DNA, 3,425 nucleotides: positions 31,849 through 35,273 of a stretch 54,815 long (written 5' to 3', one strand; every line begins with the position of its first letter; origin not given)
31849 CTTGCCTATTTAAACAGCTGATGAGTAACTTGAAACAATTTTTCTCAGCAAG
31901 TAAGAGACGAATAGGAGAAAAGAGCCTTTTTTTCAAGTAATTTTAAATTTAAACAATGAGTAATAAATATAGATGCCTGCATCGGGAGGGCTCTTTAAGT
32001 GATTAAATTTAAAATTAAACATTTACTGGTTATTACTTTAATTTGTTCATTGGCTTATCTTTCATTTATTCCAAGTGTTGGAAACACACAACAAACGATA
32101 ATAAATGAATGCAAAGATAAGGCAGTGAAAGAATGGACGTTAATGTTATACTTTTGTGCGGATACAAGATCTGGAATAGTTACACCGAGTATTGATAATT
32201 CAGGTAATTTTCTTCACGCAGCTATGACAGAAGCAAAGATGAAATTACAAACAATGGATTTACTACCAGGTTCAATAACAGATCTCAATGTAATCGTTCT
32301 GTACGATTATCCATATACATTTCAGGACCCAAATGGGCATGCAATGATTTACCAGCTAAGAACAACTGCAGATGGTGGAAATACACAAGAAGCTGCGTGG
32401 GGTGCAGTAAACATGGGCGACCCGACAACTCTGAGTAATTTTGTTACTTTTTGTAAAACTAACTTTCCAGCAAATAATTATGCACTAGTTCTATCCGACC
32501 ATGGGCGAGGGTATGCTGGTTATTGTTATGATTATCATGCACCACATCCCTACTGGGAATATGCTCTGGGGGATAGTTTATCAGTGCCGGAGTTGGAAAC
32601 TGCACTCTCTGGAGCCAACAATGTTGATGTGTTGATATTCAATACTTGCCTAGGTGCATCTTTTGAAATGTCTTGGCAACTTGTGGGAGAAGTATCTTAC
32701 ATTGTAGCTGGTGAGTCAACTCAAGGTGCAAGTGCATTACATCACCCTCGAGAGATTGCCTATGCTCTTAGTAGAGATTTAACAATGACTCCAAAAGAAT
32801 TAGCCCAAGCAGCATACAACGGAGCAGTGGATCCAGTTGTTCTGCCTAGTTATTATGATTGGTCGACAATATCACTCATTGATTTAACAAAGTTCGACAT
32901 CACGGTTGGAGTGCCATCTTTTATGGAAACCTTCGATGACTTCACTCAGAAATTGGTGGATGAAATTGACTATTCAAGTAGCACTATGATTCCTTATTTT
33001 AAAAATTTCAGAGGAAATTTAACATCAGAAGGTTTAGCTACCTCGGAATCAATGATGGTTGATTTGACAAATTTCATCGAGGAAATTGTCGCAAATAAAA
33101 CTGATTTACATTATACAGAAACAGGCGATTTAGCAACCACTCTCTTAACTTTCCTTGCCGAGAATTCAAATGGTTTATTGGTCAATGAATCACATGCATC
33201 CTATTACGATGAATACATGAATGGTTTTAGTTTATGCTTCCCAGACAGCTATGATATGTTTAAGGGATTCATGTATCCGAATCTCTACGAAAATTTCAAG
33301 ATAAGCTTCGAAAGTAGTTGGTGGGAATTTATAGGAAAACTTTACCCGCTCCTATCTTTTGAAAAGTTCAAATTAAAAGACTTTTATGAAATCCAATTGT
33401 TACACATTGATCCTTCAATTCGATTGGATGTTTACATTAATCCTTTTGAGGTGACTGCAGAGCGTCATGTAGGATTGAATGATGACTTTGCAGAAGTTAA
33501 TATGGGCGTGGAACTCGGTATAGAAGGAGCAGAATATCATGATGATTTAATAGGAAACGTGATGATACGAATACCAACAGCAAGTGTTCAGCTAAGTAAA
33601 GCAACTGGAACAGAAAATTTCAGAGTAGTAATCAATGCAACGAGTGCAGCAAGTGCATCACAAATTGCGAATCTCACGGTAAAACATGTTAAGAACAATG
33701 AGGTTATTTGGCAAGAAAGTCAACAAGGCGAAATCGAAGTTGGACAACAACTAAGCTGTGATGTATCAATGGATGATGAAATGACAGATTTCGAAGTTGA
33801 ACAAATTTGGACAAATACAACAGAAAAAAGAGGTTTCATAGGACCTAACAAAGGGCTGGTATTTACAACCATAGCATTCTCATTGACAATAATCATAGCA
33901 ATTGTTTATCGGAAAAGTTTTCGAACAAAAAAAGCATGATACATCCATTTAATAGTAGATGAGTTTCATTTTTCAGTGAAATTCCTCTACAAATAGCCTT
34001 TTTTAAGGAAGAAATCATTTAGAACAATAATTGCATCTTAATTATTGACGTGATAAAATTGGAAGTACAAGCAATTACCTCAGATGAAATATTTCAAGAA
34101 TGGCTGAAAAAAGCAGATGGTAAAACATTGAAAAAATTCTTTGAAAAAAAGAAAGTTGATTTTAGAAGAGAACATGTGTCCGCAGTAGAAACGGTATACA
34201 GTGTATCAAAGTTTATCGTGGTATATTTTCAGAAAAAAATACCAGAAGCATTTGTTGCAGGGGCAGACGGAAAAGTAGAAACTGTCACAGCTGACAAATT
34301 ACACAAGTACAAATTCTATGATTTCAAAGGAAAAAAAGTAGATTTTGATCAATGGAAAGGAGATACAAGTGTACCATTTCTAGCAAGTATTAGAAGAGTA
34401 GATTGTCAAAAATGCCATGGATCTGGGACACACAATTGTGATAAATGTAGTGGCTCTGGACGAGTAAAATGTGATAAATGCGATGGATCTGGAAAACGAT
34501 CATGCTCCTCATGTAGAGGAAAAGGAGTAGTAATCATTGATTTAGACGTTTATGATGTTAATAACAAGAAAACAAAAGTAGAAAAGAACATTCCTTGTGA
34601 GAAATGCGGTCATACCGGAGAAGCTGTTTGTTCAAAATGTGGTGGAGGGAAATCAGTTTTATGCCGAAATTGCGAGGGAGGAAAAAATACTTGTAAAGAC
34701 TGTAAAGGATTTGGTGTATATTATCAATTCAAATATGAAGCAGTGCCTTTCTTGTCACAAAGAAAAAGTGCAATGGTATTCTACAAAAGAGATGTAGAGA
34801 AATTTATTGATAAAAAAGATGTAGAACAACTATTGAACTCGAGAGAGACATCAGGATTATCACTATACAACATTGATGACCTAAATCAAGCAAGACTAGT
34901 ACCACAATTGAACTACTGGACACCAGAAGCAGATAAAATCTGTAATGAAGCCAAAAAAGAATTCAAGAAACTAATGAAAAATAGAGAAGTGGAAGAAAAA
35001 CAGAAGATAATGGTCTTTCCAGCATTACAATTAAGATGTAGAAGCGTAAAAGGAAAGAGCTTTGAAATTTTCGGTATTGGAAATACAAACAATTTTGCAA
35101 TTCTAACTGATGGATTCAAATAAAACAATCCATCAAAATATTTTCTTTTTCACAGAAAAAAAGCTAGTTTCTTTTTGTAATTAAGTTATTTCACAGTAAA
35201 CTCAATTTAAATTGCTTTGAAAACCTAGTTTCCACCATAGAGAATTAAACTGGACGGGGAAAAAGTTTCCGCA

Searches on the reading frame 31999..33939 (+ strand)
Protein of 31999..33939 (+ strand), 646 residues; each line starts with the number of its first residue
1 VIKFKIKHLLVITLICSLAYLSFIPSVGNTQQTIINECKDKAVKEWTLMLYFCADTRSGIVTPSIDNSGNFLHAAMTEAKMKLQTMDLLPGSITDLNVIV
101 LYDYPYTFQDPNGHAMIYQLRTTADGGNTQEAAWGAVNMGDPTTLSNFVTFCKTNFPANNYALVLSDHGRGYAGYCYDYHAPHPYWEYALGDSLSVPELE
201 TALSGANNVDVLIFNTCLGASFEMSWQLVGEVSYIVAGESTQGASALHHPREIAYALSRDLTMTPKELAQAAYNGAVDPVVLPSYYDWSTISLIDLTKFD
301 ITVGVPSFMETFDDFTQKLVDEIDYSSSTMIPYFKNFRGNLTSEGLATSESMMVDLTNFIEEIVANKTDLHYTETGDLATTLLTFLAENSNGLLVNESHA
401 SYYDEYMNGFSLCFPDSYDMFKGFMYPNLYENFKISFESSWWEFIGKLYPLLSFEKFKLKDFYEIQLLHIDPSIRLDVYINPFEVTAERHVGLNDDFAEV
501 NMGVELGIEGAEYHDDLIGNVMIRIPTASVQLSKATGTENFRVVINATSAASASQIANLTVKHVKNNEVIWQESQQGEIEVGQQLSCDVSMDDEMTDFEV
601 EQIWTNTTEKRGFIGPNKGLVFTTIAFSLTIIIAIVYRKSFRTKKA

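Call 3: search_protein_families(library=pfam, proteins=[window:31999-33939:+], max_evalue=0.1)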
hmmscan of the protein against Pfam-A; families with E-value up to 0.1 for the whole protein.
window:31999-33939:+ (646 aa): 1 family
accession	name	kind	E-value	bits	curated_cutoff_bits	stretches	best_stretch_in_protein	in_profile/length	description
PF03415.19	Peptidase_C11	-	5e-29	102.4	25.8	1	92-445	26-356/359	Clostripain family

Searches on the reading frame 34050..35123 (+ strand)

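Call 3: search_protein_families(library=pfam, proteins=[window:34050-35123:+], max_evalue=0.1)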
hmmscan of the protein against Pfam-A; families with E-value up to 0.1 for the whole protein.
window:34050-35123:+ (357 aa): 3 families
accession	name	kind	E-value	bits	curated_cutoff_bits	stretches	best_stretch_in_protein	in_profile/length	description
PF25436.1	BSD2_CRD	-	2.5e-09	37.7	27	2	140-164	4-28/69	BSD2 cysteine rich domain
PF00684.25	DnaJ_CXXCXGXG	-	1.5e-08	35.2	32.7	2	141-200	1-64/65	DnaJ central domain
PF08329.16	ChitinaseA_N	-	0.068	13.3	21.2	0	93-180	38-125/133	Chitinase A, N-terminal domain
